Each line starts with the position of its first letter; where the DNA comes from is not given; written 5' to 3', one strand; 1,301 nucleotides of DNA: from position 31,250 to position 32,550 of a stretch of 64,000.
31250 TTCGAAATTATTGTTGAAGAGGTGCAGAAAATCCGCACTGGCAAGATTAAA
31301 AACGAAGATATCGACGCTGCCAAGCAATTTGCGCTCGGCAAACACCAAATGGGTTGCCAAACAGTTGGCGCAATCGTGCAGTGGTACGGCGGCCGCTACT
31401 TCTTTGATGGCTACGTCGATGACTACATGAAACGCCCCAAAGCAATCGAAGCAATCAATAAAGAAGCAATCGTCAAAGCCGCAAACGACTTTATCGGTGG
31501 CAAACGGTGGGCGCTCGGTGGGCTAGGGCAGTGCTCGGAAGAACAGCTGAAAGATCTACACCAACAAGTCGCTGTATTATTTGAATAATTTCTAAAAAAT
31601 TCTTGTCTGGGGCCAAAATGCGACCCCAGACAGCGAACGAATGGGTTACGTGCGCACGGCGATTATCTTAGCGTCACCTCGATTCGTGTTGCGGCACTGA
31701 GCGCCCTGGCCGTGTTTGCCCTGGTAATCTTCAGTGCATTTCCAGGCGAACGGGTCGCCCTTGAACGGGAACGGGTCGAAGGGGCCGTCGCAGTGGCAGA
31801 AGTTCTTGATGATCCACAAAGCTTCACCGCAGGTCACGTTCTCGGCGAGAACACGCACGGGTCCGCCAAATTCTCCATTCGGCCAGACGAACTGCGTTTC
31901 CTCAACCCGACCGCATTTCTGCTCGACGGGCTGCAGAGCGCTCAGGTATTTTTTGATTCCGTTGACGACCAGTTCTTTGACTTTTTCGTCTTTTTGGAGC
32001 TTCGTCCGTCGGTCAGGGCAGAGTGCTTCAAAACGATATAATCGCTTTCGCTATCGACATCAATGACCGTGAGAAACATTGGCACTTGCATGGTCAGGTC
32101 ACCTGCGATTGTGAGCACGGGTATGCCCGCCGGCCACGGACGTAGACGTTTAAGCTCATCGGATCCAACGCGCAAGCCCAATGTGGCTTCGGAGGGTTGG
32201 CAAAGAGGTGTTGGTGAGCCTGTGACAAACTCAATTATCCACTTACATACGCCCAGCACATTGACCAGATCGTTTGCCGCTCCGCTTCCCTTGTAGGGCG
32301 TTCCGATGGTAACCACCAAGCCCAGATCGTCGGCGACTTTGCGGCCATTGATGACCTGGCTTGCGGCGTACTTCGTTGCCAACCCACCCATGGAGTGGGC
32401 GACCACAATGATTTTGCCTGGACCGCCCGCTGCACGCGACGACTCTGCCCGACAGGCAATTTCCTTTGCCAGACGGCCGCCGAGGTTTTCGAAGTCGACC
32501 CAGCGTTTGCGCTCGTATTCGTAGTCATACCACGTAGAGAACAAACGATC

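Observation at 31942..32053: Lipase frame ends at tandem AAAAAG runs while the -1 frame stays open about 130 codons with no start codon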

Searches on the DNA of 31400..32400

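Call 37: search_rna_families(source=window, start=31400, end=32400, threshold=evalue, max_evalue=1)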
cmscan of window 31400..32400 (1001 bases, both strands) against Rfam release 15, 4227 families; matches with E-value up to 1: 0.
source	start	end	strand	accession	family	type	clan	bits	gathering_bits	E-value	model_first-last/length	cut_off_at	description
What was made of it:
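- On Programmed -1 ribosomal frameshift site (bacterial): No Rfam match (call 37).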
